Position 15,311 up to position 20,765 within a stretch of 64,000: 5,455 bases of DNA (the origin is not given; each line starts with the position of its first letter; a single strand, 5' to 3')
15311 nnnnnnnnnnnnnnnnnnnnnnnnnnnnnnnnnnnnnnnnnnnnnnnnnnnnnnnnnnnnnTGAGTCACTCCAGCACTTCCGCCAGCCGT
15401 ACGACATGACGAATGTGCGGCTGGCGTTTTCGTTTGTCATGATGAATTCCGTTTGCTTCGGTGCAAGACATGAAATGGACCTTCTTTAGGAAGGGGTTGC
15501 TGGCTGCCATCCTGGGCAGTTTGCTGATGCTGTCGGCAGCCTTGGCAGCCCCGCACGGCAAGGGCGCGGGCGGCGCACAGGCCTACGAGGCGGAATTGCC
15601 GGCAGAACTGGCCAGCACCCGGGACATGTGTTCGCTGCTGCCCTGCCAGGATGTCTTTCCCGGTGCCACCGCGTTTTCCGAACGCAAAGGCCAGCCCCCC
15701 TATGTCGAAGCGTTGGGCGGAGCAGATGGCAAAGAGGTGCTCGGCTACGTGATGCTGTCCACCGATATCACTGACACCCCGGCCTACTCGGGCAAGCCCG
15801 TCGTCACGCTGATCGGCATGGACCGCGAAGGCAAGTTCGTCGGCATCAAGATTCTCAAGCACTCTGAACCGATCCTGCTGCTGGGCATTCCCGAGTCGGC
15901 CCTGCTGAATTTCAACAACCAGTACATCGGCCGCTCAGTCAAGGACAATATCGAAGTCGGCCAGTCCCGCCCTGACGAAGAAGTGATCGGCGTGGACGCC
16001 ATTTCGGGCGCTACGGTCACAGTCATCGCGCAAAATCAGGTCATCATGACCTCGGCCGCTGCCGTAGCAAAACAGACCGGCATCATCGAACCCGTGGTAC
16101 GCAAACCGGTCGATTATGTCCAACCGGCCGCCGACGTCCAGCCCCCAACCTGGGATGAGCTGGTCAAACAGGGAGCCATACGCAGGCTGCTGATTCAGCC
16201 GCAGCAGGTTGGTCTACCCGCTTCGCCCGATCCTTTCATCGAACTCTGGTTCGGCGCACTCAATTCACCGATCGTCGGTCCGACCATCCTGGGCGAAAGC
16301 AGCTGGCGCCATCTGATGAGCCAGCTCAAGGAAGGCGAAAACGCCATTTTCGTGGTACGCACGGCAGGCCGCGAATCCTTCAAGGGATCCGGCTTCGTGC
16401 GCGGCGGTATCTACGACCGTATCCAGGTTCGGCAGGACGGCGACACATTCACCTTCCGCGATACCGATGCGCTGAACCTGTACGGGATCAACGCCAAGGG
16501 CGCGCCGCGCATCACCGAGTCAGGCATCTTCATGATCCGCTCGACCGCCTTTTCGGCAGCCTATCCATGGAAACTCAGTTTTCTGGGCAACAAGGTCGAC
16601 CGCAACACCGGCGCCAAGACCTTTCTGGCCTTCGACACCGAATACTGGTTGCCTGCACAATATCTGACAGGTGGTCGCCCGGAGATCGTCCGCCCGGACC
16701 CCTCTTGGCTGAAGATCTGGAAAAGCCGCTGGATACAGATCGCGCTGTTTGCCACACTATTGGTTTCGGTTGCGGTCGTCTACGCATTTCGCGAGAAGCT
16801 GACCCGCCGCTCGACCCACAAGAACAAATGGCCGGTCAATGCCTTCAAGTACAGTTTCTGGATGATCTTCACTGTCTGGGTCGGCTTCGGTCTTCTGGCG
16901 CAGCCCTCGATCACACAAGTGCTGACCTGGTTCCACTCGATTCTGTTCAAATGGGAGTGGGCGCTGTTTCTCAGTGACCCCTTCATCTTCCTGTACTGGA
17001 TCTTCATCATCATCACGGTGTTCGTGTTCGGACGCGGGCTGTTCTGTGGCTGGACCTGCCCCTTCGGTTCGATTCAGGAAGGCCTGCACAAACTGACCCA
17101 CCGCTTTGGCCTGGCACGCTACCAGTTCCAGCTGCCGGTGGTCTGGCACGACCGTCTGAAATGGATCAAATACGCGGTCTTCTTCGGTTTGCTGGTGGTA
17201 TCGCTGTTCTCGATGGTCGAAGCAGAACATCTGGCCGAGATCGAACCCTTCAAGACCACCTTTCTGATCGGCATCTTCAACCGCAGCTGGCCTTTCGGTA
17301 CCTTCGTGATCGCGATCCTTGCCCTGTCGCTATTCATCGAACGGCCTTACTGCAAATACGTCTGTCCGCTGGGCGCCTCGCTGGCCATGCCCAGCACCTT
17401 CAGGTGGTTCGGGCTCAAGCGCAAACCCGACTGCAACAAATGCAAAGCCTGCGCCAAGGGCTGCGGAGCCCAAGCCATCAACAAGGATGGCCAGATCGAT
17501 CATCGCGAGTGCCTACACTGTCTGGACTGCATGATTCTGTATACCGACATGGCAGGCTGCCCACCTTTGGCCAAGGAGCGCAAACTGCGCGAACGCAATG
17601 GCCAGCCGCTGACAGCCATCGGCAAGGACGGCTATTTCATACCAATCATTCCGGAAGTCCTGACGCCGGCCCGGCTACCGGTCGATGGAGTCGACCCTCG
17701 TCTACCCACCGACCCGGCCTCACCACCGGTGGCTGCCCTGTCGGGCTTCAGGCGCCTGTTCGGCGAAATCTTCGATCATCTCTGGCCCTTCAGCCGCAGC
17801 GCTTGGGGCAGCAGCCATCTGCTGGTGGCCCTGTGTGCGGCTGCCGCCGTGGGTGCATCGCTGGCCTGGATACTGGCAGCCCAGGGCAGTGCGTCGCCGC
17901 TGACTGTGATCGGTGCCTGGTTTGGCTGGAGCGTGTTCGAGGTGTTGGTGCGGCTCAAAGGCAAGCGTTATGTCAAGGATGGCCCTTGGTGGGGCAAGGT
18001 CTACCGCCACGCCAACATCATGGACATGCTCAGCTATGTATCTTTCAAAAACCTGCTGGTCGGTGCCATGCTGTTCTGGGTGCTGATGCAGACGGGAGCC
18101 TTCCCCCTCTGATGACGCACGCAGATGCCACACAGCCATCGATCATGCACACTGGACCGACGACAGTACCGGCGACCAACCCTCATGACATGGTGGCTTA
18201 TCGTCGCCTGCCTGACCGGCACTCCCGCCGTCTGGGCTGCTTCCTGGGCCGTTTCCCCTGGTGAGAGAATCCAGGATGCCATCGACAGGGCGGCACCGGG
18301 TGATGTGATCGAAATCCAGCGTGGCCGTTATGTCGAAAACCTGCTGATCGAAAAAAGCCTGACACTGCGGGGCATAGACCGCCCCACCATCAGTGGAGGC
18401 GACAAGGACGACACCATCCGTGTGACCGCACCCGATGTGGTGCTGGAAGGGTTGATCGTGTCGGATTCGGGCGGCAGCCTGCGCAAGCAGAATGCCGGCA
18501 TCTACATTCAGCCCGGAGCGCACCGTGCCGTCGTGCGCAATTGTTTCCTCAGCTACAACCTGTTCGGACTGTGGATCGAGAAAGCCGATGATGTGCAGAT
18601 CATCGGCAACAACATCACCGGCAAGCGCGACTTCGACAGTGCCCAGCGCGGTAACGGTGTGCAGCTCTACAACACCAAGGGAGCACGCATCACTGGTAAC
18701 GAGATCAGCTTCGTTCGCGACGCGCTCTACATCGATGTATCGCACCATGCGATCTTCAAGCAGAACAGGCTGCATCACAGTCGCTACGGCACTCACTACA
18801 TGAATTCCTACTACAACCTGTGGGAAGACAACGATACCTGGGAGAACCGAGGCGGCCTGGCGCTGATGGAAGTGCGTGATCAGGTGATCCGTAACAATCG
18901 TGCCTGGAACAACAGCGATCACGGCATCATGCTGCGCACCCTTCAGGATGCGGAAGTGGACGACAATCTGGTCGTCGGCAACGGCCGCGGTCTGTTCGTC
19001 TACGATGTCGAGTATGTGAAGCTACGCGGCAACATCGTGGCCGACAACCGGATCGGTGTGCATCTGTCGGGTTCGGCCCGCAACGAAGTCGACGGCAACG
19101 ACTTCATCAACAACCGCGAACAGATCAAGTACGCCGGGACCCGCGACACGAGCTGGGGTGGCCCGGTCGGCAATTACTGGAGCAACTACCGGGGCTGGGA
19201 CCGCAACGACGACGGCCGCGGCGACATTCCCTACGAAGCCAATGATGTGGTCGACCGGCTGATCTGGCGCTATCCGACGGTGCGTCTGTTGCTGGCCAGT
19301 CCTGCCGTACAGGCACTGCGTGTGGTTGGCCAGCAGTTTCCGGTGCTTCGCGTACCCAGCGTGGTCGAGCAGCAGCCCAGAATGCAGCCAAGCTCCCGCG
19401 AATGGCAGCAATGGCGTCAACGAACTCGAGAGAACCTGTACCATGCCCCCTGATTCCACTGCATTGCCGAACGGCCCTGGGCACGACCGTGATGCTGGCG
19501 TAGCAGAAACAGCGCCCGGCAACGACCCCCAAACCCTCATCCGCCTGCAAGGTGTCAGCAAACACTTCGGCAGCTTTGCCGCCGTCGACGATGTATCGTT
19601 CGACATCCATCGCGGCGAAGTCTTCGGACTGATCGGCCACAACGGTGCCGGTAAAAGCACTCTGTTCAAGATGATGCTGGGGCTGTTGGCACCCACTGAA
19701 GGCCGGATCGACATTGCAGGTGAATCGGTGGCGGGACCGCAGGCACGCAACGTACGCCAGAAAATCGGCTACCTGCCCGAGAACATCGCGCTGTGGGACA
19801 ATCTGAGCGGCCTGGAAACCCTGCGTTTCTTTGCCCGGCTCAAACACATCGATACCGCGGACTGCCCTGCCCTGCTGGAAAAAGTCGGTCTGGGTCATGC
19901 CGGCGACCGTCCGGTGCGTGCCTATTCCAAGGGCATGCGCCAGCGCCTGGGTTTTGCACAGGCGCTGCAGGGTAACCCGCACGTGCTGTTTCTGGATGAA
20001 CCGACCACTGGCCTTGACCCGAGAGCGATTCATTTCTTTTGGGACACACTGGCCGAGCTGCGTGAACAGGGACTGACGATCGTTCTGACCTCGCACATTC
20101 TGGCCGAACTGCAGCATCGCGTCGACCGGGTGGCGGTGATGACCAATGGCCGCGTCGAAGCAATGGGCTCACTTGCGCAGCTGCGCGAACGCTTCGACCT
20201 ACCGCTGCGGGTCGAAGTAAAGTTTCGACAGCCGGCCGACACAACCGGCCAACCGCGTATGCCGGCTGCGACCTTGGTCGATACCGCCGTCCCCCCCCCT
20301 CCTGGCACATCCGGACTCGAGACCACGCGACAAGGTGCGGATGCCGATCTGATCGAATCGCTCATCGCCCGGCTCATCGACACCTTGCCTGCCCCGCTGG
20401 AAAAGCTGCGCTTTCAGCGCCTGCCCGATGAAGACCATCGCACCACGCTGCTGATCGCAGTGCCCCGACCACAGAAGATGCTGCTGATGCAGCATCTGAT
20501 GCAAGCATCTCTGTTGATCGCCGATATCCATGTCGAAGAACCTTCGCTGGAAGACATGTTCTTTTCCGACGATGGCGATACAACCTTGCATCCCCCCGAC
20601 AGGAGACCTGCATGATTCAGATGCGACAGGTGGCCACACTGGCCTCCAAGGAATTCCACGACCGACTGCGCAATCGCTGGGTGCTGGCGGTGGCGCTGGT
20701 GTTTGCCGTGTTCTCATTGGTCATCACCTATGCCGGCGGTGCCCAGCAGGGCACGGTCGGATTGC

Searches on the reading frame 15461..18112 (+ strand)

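Call 54: search_protein_families(library=ncbifam, proteins=[window:15461-18112:+], max_evalue=1e-8)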
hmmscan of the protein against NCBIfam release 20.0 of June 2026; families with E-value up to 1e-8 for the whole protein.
window:15461-18112:+ (883 aa): 3 families
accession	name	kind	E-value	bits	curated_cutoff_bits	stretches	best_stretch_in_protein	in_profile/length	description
NF046105.1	TransRegNosR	equivalog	2e-181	604.7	1000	1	62-708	21-679/680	transcriptional regulator NosR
TIGR02163.1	napH_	subfamily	3e-15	56.5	213.05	1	516-691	69-243/255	NapH/MauN family ferredoxin-type protein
NF007013.0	PRK09477.1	equivalog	2.4e-13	49.8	234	1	515-691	91-266/286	quinol dehydrogenase ferredoxin subunit NapH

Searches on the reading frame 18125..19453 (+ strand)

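Call 54: search_protein_families(library=ncbifam, proteins=[window:18125-19453:+], max_evalue=1e-8)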
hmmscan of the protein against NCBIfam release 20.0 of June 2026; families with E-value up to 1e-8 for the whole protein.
window:18125-19453:+ (442 aa): 3 families
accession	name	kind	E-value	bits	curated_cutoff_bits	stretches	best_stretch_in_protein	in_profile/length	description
TIGR04247.1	NosD_copper_fam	subfamily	1.3e-130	435.3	300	1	49-421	1-377/377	nitrous oxide reductase family maturation protein NosD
TIGR03804.1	para_beta_helix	repeat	7e-13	48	19.45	0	289-331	1-43/44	parallel beta-helix repeat protein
TIGR03805.1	beta_helix_1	subfamily_domain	3.4e-10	39.5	141.5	0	122-165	129-171/314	parallel beta-helix domain-containing protein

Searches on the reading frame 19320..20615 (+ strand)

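Call 54: search_protein_families(library=ncbifam, proteins=[window:19320-20615:+], max_evalue=1e-8)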
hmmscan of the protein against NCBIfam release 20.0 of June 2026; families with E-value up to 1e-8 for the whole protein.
window:19320-20615:+ (431 aa): 177 families (the best 25 are shown)
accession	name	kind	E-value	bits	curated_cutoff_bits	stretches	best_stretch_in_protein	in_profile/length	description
TIGR01188.1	drrA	subfamily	7.6e-65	219.2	312.45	1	81-415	1-298/302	daunorubicin resistance ABC transporter, ATP-binding protein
NF033858.1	ABC2_perm_RbbA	equivalog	7.2e-55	186.3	1050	1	65-291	258-487/909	ribosome-associated ATPase/putative transporter RbbA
TIGR03740.1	galliderm_ABC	subfamily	4.2e-52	177.1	309.75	1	76-282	3-205/223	lantibiotic protection ABC transporter ATP-binding subunit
NF010059.0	PRK13536.1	equivalog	4.1e-50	170.4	549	1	61-287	31-260/342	nodulation factor ABC transporter ATP-binding protein NodI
NF010060.0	PRK13537.1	equivalog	6.9e-49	166.4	521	1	71-288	13-233/314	nodulation factor ABC transporter ATP-binding protein NodI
TIGR03522.1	GldA_ABC_ATP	equivalog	3.6e-48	164.5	402.6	1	74-305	3-235/301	gliding motility-associated ABC transporter ATP-binding subunit GldA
TIGR01288.1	nodI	equivalog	7.2e-48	163.1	424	1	73-284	4-218/303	nodulation factor ABC transporter ATP-binding protein NodI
TIGR03864.1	PQQ_ABC_ATP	hypoth_equivalog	5.6e-41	140.5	302.25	1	74-293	2-224/236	ABC transporter, ATP-binding subunit, PQQ-dependent alcohol dehydrogenase system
TIGR01257.1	rim_protein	equivalog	2.6e-39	134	4012.85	1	68-308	1932-2177/2272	rim ABC transporter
TIGR04406.1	LPS_export_lptB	equivalog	1.1e-36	126.4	240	1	75-288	3-222/239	LPS export ABC transporter ATP-binding protein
NF041861.1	YtfR_transport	equivalog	5.9e-35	120.6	850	1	73-289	1-225/492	galactofuranose ABC transporter, ATP-binding protein YtfR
TIGR00968.1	3a0106s01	subfamily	3.5e-34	118.4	342.75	1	74-290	1-220/237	sulfate ABC transporter ATP-binding protein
TIGR04521.1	ECF_ATPase_2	equivalog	6.1e-34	117.4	330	2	185-288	127-232/279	energy-coupling factor transporter ATPase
TIGR03375.1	type_I_sec_LssB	subfamily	2.2e-33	115.5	693.1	1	86-288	480-688/696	type I secretion system permease/ATPase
TIGR01189.1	ccmA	equivalog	2.9e-33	115.2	131.6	1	86-266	13-192/198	heme ABC exporter ATP-binding protein CcmA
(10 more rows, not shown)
